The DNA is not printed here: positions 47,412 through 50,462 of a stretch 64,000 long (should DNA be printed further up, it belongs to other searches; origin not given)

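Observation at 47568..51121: Extracytoplasmic serine hydrolase covalently fused across the membrane to an ABC ATPase, plus a permease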

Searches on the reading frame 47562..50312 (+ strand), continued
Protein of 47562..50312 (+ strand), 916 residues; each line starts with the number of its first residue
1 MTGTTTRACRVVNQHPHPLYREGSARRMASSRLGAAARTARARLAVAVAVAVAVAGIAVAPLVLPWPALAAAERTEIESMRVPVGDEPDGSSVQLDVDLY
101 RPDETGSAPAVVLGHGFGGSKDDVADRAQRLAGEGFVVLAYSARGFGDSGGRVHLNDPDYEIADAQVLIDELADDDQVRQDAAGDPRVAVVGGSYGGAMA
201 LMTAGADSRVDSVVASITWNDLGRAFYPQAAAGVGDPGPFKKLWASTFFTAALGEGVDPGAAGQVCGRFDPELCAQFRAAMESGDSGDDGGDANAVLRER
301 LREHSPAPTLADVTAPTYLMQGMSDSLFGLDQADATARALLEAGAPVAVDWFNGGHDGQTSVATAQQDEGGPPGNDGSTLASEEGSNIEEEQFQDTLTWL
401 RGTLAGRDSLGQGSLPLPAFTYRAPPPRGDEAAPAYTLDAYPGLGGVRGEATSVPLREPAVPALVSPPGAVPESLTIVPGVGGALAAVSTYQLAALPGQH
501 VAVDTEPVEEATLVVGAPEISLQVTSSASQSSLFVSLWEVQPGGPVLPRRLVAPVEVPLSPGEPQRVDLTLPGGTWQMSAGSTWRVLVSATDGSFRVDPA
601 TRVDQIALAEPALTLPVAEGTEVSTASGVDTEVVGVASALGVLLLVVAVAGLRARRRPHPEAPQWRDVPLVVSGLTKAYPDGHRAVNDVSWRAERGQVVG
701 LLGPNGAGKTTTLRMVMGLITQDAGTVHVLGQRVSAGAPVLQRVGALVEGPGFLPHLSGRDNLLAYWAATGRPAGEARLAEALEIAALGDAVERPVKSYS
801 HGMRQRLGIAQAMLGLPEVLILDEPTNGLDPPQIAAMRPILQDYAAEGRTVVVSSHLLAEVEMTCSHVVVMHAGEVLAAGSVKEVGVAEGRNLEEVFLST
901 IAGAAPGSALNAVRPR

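Call 5: find_homologous_proteins(query=window:47640-50312:+, max_evalue=1e-10)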
Query window:47640-50312:+ (890 aa): 3174 proteins with E <= 1e-10 among 8000 candidates; the best 120 are listed.
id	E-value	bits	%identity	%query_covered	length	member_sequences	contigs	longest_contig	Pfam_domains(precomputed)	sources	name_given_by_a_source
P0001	0.0e+0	1924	100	100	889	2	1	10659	PF02129.25,PF00326.28,PF08530.17,PF12697.14,PF01738.25,PF00005.34,PF00561.27,PF12146.16,PF13304.13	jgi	-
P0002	0.0e+0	1477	79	95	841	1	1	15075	PF02129.25,PF00326.28,PF08530.17,PF12697.14,PF01738.25,PF00005.34,PF00561.27,PF12146.16,PF13304.13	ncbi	ncbi:MAG: alpha/beta fold hydrolase, partial [Ornithinimicrobium sp.]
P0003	0.0e+0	1443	78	95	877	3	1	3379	PF02129.25,PF08530.17,PF01738.25,PF00005.34,PF00561.27,PF12146.16,PF13304.13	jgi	jgi:ABC-2 type transport system ATP-binding protein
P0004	0.0e+0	1296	71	98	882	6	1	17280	PF02129.25,PF00326.28,PF08530.17,PF12697.14,PF01738.25,PF00005.34,PF00561.27,PF12146.16,PF13304.13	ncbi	ncbi:MAG: alpha/beta fold hydrolase [Ornithinimicrobium sp.]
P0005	0.0e+0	1287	68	99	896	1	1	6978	PF02129.25,PF00326.28,PF08530.17,PF01738.25,PF00005.34,PF00561.27,PF12146.16,PF13304.13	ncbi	ncbi:MAG: alpha/beta fold hydrolase [Ornithinimicrobium sp.]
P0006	0.0e+0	1285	71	97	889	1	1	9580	PF02129.25,PF00326.28,PF08530.17,PF01738.25,PF00005.34,PF00561.27,PF12146.16,PF13304.13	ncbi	ncbi:MAG: CocE/NonD family hydrolase [Ornithinimicrobium sp.]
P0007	0.0e+0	1282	68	96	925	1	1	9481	PF02129.25,PF00326.28,PF08530.17,PF12697.14,PF01738.25,PF00005.34,PF00561.27,PF12146.16,PF13304.13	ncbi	ncbi:alpha/beta fold hydrolase [soil metagenome]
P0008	0.0e+0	1276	71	94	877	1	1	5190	PF02129.25,PF00326.28,PF08530.17,PF12697.14,PF01738.25,PF00005.34,PF00561.27,PF12146.16,PF13304.13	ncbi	-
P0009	0.0e+0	1273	70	98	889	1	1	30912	PF02129.25,PF00326.28,PF08530.17,PF01738.25,PF00005.34,PF00561.27,PF12146.16,PF13304.13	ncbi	-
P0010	0.0e+0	1264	69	97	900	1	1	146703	PF02129.25,PF00326.28,PF08530.17,PF01738.25,PF00005.34,PF00561.27,PF12146.16,PF13304.13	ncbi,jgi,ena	-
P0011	0.0e+0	1257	69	96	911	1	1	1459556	PF02129.25,PF00326.28,PF08530.17,PF01738.25,PF00005.34,PF00561.27,PF12146.16,PF13304.13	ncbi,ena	-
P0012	0.0e+0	1244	70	76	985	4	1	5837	PF02129.25,PF00326.28,PF08530.17,PF01738.25,PF00005.34,PF00561.27,PF12146.16,PF13304.13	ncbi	ncbi:MAG: alpha/beta fold hydrolase [Ornithinimicrobium sp.]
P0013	0.0e+0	1239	69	97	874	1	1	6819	PF02129.25,PF08530.17,PF01738.25,PF00005.34,PF00561.27,PF12146.16,PF13304.13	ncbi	-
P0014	0.0e+0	1236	67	97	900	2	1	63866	PF02129.25,PF00326.28,PF08530.17,PF12697.14,PF01738.25,PF00005.34,PF00561.27,PF12146.16,PF13304.13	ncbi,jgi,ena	-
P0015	0.0e+0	1233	69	94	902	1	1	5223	PF02129.25,PF00326.28,PF08530.17,PF01738.25,PF00005.34,PF00561.27,PF12146.16,PF13304.13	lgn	-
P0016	0.0e+0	1127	70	87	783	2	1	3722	PF02129.25,PF00326.28,PF08530.17,PF01738.25,PF00005.34,PF00561.27,PF12146.16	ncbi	ncbi:MAG: alpha/beta fold hydrolase, partial [Ornithinimicrobium sp.]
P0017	0.0e+0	1095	63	94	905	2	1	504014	PF02129.25,PF00326.28,PF08530.17,PF01738.25,PF00005.34,PF00561.27,PF12146.16,PF13304.13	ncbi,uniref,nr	ncbi:alpha/beta fold hydrolase [Ornithinimicrobium sediminis]|uniref:alpha/beta fold hydrolase n=1 T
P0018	0.0e+0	1094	62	96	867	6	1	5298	PF02129.25,PF08530.17,PF01738.25,PF00005.34,PF00561.27,PF12146.16,PF13304.13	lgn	-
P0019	0.0e+0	1092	62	95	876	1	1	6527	PF02129.25,PF00326.28,PF08530.17,PF01738.25,PF00005.34,PF00561.27,PF12146.16,PF13304.13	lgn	-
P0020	0.0e+0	1084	62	95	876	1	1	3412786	PF02129.25,PF00326.28,PF08530.17,PF01738.25,PF00005.34,PF00561.27,PF12146.16,PF13304.13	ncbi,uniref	ncbi:alpha/beta fold hydrolase [Janibacter sp. GS2]|uniref:alpha/beta fold hydrolase n=1 Tax=Janibac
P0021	0.0e+0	1067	62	94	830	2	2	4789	PF02129.25,PF00326.28,PF08530.17,PF01738.25,PF00005.34,PF00561.27,PF12146.16,PF13304.13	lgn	-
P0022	0.0e+0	1059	60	98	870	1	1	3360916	PF02129.25,PF00326.28,PF05448.19,PF08530.17,PF01738.25,PF00005.34,PF00561.27,PF12146.16,PF13304.13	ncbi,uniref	ncbi:alpha/beta fold hydrolase [Janibacter alittae]|uniref:Alpha/beta fold hydrolase n=1 Tax=Janibac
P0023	0.0e+0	1056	59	99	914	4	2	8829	PF02129.25,PF00326.28,PF08530.17,PF01738.25,PF00005.34,PF00561.27,PF12146.16,PF13304.13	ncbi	-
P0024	0.0e+0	1047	60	95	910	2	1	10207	PF02129.25,PF08530.17,PF01738.25,PF00005.34,PF00561.27,PF12146.16,PF13304.13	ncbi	-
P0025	0.0e+0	1045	61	99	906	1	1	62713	PF02129.25,PF08530.17,PF01738.25,PF00005.34,PF00561.27,PF12146.16,PF13304.13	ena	-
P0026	0.0e+0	1041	61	95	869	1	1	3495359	PF02129.25,PF00326.28,PF08530.17,PF01738.25,PF00005.34,PF00561.27,PF12146.16,PF13304.13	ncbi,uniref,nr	ncbi:alpha/beta fold hydrolase [Janibacter cremeus]|uniref:alpha/beta fold hydrolase n=1 Tax=Janibac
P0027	0.0e+0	1036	62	95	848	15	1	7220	PF02129.25,PF00326.28,PF08530.17,PF01738.25,PF00005.34,PF00561.27,PF12146.16,PF13304.13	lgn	-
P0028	0.0e+0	1014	64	58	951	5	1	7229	PF02129.25,PF00326.28,PF08530.17,PF01738.25,PF00005.34,PF00561.27,PF12146.16,PF13304.13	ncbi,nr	ncbi:MAG: alpha/beta fold hydrolase [Actinomycetota bacterium]|nr:alpha/beta fold hydrolase [Actinom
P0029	3.4e-293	993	59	96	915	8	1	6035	PF02129.25,PF00326.28,PF05448.19,PF08530.17,PF01738.25,PF00005.34,PF00561.27,PF12146.16,PF13304.13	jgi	-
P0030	9.4e-293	992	59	94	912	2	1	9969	PF02129.25,PF00326.28,PF08530.17,PF01738.25,PF00005.34,PF00561.27,PF12146.16,PF13304.13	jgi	jgi:ABC-2 type transport system ATP-binding protein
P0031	3.0e-290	984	71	74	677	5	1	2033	PF08530.17,PF00005.34,PF13304.13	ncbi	ncbi:MAG: ATP-binding cassette domain-containing protein, partial [Ornithinimicrobium sp.]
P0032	2.9e-289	980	57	99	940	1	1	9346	PF02129.25,PF00326.28,PF08530.17,PF01738.25,PF00005.34,PF00561.27,PF12146.16,PF13304.13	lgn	-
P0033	4.8e-289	980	58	99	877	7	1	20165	PF02129.25,PF00326.28,PF08530.17,PF01738.25,PF00005.34,PF00561.27,PF12146.16,PF13304.13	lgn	-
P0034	2.0e-282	958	58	93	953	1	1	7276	PF02129.25,PF00326.28,PF08530.17,PF00005.34,PF00561.27,PF12146.16,PF13304.13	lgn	-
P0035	4.6e-266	904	56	92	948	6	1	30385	PF02129.25,PF00326.28,PF08530.17,PF01738.25,PF00005.34,PF00561.27,PF12146.16,PF13304.13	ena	-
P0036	4.6e-265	900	55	93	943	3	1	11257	PF02129.25,PF00326.28,PF05448.19,PF08530.17,PF01738.25,PF00005.34,PF00561.27,PF12146.16,PF13304.13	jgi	jgi:ABC-2 type transport system ATP-binding protein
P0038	1.0e-261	889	55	91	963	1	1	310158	PF02129.25,PF00326.28,PF08530.17,PF00005.34,PF00561.27,PF12146.16,PF13304.13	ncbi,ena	-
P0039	2.4e-261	888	56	92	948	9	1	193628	PF02129.25,PF00326.28,PF05448.19,PF08530.17,PF01738.25,PF00005.34,PF00561.27,PF12146.16,PF13304.13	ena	-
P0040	3.8e-261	887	56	91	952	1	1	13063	PF02129.25,PF00326.28,PF08530.17,PF01738.25,PF00005.34,PF00561.27,PF12146.16,PF13304.13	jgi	jgi:ABC-2 type transport system ATP-binding protein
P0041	7.1e-261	887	54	96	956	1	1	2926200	PF02129.25,PF00326.28,PF12740.15,PF08530.17,PF01738.25,PF00005.34,PF00561.27,PF12146.16,PF13304.13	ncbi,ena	-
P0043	1.5e-260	885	56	91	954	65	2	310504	PF02129.25,PF00326.28,PF08530.17,PF01738.25,PF00005.34,PF00561.27,PF12146.16,PF13304.13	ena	-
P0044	2.1e-260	885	53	95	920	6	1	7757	PF02129.25,PF00326.28,PF08530.17,PF01738.25,PF00005.34,PF00561.27,PF12146.16,PF13304.13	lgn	-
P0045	2.8e-260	885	55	92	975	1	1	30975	PF02129.25,PF05448.19,PF08530.17,PF01738.25,PF00005.34,PF00561.27,PF12146.16,PF13304.13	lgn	-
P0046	1.7e-259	882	54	95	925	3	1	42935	PF02129.25,PF08530.17,PF01738.25,PF00005.34,PF00561.27,PF12146.16,PF13304.13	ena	-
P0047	3.2e-259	881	56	90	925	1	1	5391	PF02129.25,PF00326.28,PF05448.19,PF08530.17,PF01738.25,PF00005.34,PF00561.27,PF12146.16,PF13304.13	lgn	-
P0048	4.3e-259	881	55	91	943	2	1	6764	PF02129.25,PF00326.28,PF05448.19,PF08530.17,PF00005.34,PF00561.27,PF12146.16,PF13304.13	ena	-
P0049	7.2e-259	880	55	91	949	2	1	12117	PF02129.25,PF00326.28,PF08530.17,PF01738.25,PF00005.34,PF00561.27,PF12146.16,PF13304.13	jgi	jgi:ABC-2 type transport system ATP-binding protein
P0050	3.1e-258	878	55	91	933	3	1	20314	PF02129.25,PF00326.28,PF08530.17,PF12697.14,PF01738.25,PF00005.34,PF00561.27,PF12146.16,PF13304.13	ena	-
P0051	3.2e-258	878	55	91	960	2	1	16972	PF02129.25,PF00326.28,PF08530.17,PF00005.34,PF00561.27,PF12146.16,PF13304.13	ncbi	ncbi:MAG: alpha/beta fold hydrolase [Lapillicoccus sp.]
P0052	4.6e-258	877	53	93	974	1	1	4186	PF02129.25,PF00326.28,PF05448.19,PF08530.17,PF01738.25,PF00005.34,PF00561.27,PF12146.16,PF13304.13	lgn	-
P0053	1.8e-257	875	56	91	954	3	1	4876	PF02129.25,PF00326.28,PF08530.17,PF01738.25,PF00005.34,PF00561.27,PF12146.16,PF13304.13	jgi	jgi:ABC-2 type transport system ATP-binding protein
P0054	2.3e-257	875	55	94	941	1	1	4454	PF02129.25,PF00326.28,PF08530.17,PF01738.25,PF00005.34,PF00561.27,PF12146.16,PF13304.13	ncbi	ncbi:MAG: alpha/beta fold hydrolase [Nostocoides sp.]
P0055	3.7e-257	874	55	91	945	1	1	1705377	PF02129.25,PF05448.19,PF08530.17,PF01738.25,PF00005.34,PF00561.27,PF12146.16,PF13304.13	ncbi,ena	-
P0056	3.9e-257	874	55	94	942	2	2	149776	PF02129.25,PF00326.28,PF08530.17,PF01738.25,PF00005.34,PF00561.27,PF12146.16,PF13304.13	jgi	-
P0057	4.9e-257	874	55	91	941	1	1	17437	PF02129.25,PF00326.28,PF12740.15,PF08530.17,PF01738.25,PF00005.34,PF00561.27,PF12146.16,PF13304.13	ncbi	-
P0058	6.1e-257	874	55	91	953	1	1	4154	PF02129.25,PF00326.28,PF08530.17,PF01738.25,PF00005.34,PF00561.27,PF12146.16,PF13304.13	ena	-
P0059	1.0e-256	873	54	96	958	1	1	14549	PF02129.25,PF00326.28,PF08530.17,PF00005.34,PF00561.27,PF12146.16,PF13304.13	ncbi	-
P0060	4.2e-256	871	55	91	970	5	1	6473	PF02129.25,PF08530.17,PF01738.25,PF00005.34,PF00561.27,PF12146.16,PF13304.13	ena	-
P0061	1.1e-255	869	56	95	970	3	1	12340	PF02129.25,PF08530.17,PF01738.25,PF00005.34,PF00561.27,PF12146.16,PF13304.13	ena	-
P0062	1.4e-255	869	53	91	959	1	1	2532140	PF02129.25,PF08530.17,PF01738.25,PF00005.34,PF00561.27,PF12146.16,PF13304.13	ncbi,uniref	ncbi:CocE/NonD family hydrolase [Knoellia sp. CPCC 206450]|uniref:CocE/NonD family hydrolase n=1 Tax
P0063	2.6e-255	868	48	67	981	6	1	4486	PF02129.25,PF00326.28,PF05448.19,PF08530.17,PF01738.25,PF00005.34,PF00561.27,PF12146.16,PF13304.13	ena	-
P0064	2.8e-255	868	56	95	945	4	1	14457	PF02129.25,PF08530.17,PF01738.25,PF00005.34,PF00561.27,PF12146.16,PF13304.13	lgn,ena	-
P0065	6.0e-255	867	55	91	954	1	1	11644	PF02129.25,PF00326.28,PF08530.17,PF01738.25,PF00005.34,PF00561.27,PF12146.16,PF13304.13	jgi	jgi:ABC-2 type transport system ATP-binding protein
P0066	6.5e-255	867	55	91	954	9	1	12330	PF02129.25,PF00326.28,PF08530.17,PF01738.25,PF00005.34,PF00561.27,PF12146.16,PF13304.13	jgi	jgi:ABC-2 type transport system ATP-binding protein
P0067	1.8e-254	865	54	95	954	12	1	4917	PF02129.25,PF08530.17,PF00005.34,PF00561.27,PF12146.16,PF13304.13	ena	-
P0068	2.7e-254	865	53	93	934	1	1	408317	PF02129.25,PF00326.28,PF12740.15,PF08530.17,PF01738.25,PF00005.34,PF00561.27,PF12146.16,PF13304.13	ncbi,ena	-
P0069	1.1e-253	863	53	92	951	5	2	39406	PF02129.25,PF08530.17,PF01738.25,PF00005.34,PF00561.27,PF12146.16,PF13304.13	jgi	-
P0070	1.1e-253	863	54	91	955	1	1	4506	PF02129.25,PF08530.17,PF01738.25,PF00005.34,PF00561.27,PF12146.16,PF13304.13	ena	-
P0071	1.4e-253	862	53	94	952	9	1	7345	PF02129.25,PF00326.28,PF08530.17,PF01738.25,PF00005.34,PF00561.27,PF12146.16,PF13304.13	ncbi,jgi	-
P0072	1.7e-253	862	51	96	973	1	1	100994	PF02129.25,PF00326.28,PF05448.19,PF08530.17,PF01738.25,PF00005.34,PF00561.27,PF12146.16,PF13304.13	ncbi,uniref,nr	ncbi:ABC transporter ATP-binding protein [Knoellia sinensis KCTC 19936]|uniref:ABC transporter ATP-b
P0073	2.5e-253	862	54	92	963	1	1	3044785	PF02129.25,PF08530.17,PF01738.25,PF00005.34,PF00561.27,PF12146.16,PF13304.13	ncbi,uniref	ncbi:alpha/beta fold hydrolase [Knoellia sp. LjRoot47]|uniref:alpha/beta fold hydrolase n=1 Tax=Knoe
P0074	2.9e-253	861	55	90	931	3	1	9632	PF02129.25,PF00326.28,PF05448.19,PF08530.17,PF01738.25,PF00005.34,PF00561.27,PF12146.16,PF13304.13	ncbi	ncbi:MAG: alpha/beta fold hydrolase [Knoellia sp.]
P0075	5.1e-253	861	53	92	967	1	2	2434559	PF02129.25,PF05448.19,PF08530.17,PF00005.34,PF00561.27,PF12146.16,PF13304.13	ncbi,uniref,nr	ncbi:alpha/beta fold hydrolase [Knoellia locipacati]|uniref:ABC transporter ATP-binding protein n=1 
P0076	9.9e-253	860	54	92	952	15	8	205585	PF02129.25,PF00326.28,PF05448.19,PF08530.17,PF01738.25,PF00005.34,PF00561.27,PF12146.16,PF13304.13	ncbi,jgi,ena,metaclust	metaclust:\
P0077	1.2e-252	859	55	91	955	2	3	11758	PF02129.25,PF05448.19,PF08530.17,PF00005.34,PF00561.27,PF12146.16,PF13304.13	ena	-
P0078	5.7e-252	857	54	91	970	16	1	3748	PF02129.25,PF00326.28,PF08530.17,PF01738.25,PF00005.34,PF00561.27,PF12146.16,PF13304.13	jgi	jgi:ABC-2 type transport system ATP-binding protein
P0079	5.8e-252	857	54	91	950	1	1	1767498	PF02129.25,PF08530.17,PF01738.25,PF00005.34,PF00561.27,PF12146.16,PF13304.13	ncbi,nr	ncbi:alpha/beta fold hydrolase [Rothia sp. ARF10]|nr:alpha/beta fold hydrolase [Rothia sp. ARF10]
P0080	8.2e-252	857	56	95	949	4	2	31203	PF02129.25,PF05448.19,PF08530.17,PF01738.25,PF00005.34,PF00561.27,PF12146.16,PF13304.13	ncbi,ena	-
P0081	1.1e-251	856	52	97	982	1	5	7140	PF02129.25,PF05448.19,PF08530.17,PF00005.34,PF00561.27,PF12146.16,PF13304.13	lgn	-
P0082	1.7e-251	856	53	97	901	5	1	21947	PF02129.25,PF00326.28,PF08530.17,PF01738.25,PF00005.34,PF00561.27,PF12146.16,PF13304.13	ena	-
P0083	2.6e-251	855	53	94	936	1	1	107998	PF02129.25,PF08530.17,PF01738.25,PF00005.34,PF00561.27,PF12146.16,PF13304.13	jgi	-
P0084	3.8e-251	854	55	91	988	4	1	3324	PF02129.25,PF08530.17,PF00005.34,PF00561.27,PF12146.16,PF13304.13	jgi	-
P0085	5.8e-251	854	54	94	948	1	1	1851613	PF02129.25,PF05448.19,PF08530.17,PF01738.25,PF00005.34,PF00561.27,PF12146.16,PF13304.13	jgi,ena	-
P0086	5.9e-251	854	54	98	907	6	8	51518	PF02129.25,PF08530.17,PF01738.25,PF00005.34,PF00561.27,PF12146.16,PF13304.13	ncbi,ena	-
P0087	6.9e-251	854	55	90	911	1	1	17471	PF02129.25,PF00326.28,PF08530.17,PF01738.25,PF00005.34,PF00561.27,PF12146.16,PF13304.13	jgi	jgi:ABC-2 type transport system ATP-binding protein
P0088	2.3e-250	852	53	95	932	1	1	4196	PF02129.25,PF00326.28,PF08530.17,PF00005.34,PF00561.27,PF12146.16,PF13304.13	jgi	jgi:ABC-2 type transport system ATP-binding protein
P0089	4.9e-250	851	52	94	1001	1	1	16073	PF02129.25,PF05448.19,PF08530.17,PF01738.25,PF00005.34,PF00561.27,PF12146.16,PF13304.13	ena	-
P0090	5.8e-250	850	53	93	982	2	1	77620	PF02129.25,PF00326.28,PF12740.15,PF08530.17,PF01738.25,PF00005.34,PF00561.27,PF12146.16,PF13304.13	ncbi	ncbi:MAG: alpha/beta fold hydrolase [Nostocoides sp.]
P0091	6.3e-250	850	53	92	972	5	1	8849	PF02129.25,PF08530.17,PF01738.25,PF00005.34,PF00561.27,PF12146.16,PF13304.13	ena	-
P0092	7.0e-250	850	56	93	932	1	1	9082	PF02129.25,PF08530.17,PF01738.25,PF00005.34,PF00561.27,PF12146.16,PF13304.13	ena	-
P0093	1.5e-249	849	54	91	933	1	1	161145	PF02129.25,PF00326.28,PF08530.17,PF01738.25,PF00005.34,PF00561.27,PF12146.16,PF13304.13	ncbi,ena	-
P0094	1.6e-249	849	53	91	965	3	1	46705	PF02129.25,PF08530.17,PF01738.25,PF00005.34,PF00561.27,PF12146.16,PF13304.13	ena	-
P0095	1.6e-249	849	52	90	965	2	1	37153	PF02129.25,PF05448.19,PF08530.17,PF01738.25,PF00005.34,PF00561.27,PF12146.16,PF13304.13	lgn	-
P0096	1.7e-249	849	54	91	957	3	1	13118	PF02129.25,PF00326.28,PF08530.17,PF00005.34,PF00561.27,PF12146.16,PF13304.13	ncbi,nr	ncbi:MAG TPA: alpha/beta fold hydrolase [Humibacillus xanthopallidus]|nr:alpha/beta fold hydrolase [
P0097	2.8e-249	848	55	91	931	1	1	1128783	PF02129.25,PF00326.28,PF08530.17,PF00005.34,PF00561.27,PF12146.16,PF13304.13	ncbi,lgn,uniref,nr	ncbi:alpha/beta fold hydrolase [Terrabacter sp. Soil811]|uniref:alpha/beta fold hydrolase n=1 Tax=Te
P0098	3.2e-249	848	55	91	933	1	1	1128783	PF02129.25,PF00326.28,PF08530.17,PF00005.34,PF00561.27,PF12146.16,PF13304.13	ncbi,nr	ncbi:ABC transporter ATP-binding protein [Terrabacter sp. Soil811]|nr:ABC transporter ATP-binding pr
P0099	5.1e-249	847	52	96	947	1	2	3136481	PF02129.25,PF08530.17,PF01738.25,PF00005.34,PF00561.27,PF12146.16,PF13304.13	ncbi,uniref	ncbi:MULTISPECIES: alpha/beta fold hydrolase [unclassified Knoellia]|uniref:alpha/beta fold hydrolas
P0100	5.1e-249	847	54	93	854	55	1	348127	PF02129.25,PF08530.17,PF00005.34,PF00561.27,PF12146.16,PF13304.13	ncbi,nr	ncbi:MAG: alpha/beta fold hydrolase [Actinomycetales bacterium]|nr:alpha/beta fold hydrolase [Candid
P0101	5.6e-249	847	54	91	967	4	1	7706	PF02129.25,PF00326.28,PF08530.17,PF01738.25,PF00005.34,PF00561.27,PF12146.16,PF13304.13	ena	-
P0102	7.0e-249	847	53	96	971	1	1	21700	PF02129.25,PF00326.28,PF08530.17,PF00005.34,PF00561.27,PF12146.16,PF13304.13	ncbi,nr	ncbi:MAG: transporter related protein [Humibacillus sp.]|nr:transporter related protein [Humibacillu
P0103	7.7e-249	847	53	93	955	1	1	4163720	PF02129.25,PF05448.19,PF08530.17,PF01738.25,PF00005.34,PF00561.27,PF12146.16,PF13304.13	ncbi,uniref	ncbi:alpha/beta fold hydrolase [Knoellia sp. S7-12]|uniref:alpha/beta fold hydrolase n=1 Tax=Knoelli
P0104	9.0e-249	846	53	93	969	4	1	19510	PF02129.25,PF03403.20,PF00326.28,PF08530.17,PF01738.25,PF00005.34,PF00561.27,PF12146.16,PF13304.13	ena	-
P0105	9.9e-249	846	55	91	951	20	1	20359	PF02129.25,PF05448.19,PF08530.17,PF01738.25,PF00005.34,PF00561.27,PF12146.16,PF13304.13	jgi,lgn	-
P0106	1.1e-248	846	53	93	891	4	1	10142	PF02129.25,PF08530.17,PF01738.25,PF00005.34,PF00561.27,PF12146.16,PF13304.13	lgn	-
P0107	1.6e-248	846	54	90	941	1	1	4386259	PF02129.25,PF00326.28,PF08530.17,PF00005.34,PF00561.27,PF12146.16,PF13304.13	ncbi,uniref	ncbi:alpha/beta fold hydrolase [Terrabacter sp. BE26]|uniref:alpha/beta fold hydrolase n=1 Tax=Terra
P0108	2.6e-248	845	54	91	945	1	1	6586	PF02129.25,PF00326.28,PF08530.17,PF00005.34,PF00561.27,PF12146.16,PF13304.13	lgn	-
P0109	3.7e-248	844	55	90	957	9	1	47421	PF02129.25,PF00326.28,PF08530.17,PF00005.34,PF00561.27,PF12146.16,PF13304.13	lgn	-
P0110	3.9e-248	844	54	91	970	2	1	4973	PF02129.25,PF00326.28,PF08530.17,PF00005.34,PF00561.27,PF12146.16,PF13304.13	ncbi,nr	ncbi:MAG: CocE/NonD family hydrolase [Actinomycetota bacterium]|nr:CocE/NonD family hydrolase [Actin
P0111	4.6e-248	844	53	92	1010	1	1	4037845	PF02129.25,PF05448.19,PF08530.17,PF01738.25,PF00005.34,PF00561.27,PF12146.16,PF13304.13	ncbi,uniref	ncbi:alpha/beta fold hydrolase [Knoellia locipacati]|uniref:alpha/beta fold hydrolase n=1 Tax=Knoell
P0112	5.1e-248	844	53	94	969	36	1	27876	PF02129.25,PF00326.28,PF08530.17,PF01738.25,PF00005.34,PF00561.27,PF12146.16,PF13304.13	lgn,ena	-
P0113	6.3e-248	844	54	91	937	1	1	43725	PF02129.25,PF00326.28,PF08530.17,PF01738.25,PF00005.34,PF00561.27,PF12146.16,PF13304.13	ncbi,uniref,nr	ncbi:MAG TPA: alpha/beta fold hydrolase [Intrasporangium sp.]|uniref:alpha/beta fold hydrolase n=1 T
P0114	1.2e-247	843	54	91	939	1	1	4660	PF02129.25,PF00326.28,PF08530.17,PF01738.25,PF00005.34,PF00561.27,PF12146.16,PF13304.13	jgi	jgi:ABC-2 type transport system ATP-binding protein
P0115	1.6e-247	842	54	91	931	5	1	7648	PF02129.25,PF00326.28,PF08530.17,PF00005.34,PF00561.27,PF12146.16,PF13304.13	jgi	-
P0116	2.7e-247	842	54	91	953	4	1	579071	PF02129.25,PF00326.28,PF08530.17,PF00005.34,PF00561.27,PF12146.16,PF13304.13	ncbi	ncbi:alpha/beta fold hydrolase [Terrabacter aeriphilus]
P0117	5.4e-247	841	54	91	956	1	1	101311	PF02129.25,PF00326.28,PF08530.17,PF01738.25,PF00005.34,PF00561.27,PF12146.16,PF13304.13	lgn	-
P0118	5.7e-247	841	54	93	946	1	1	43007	PF02129.25,PF00326.28,PF08530.17,PF01738.25,PF00005.34,PF00561.27,PF12146.16,PF13304.13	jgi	jgi:ABC-2 type transport system ATP-binding protein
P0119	5.9e-247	840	53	91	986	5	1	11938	PF02129.25,PF08530.17,PF00005.34,PF00561.27,PF12146.16,PF13304.13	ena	-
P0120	7.0e-247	840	55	91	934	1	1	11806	PF02129.25,PF00326.28,PF08530.17,PF00005.34,PF00561.27,PF12146.16,PF13304.13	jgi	jgi:ABC-2 type transport system ATP-binding protein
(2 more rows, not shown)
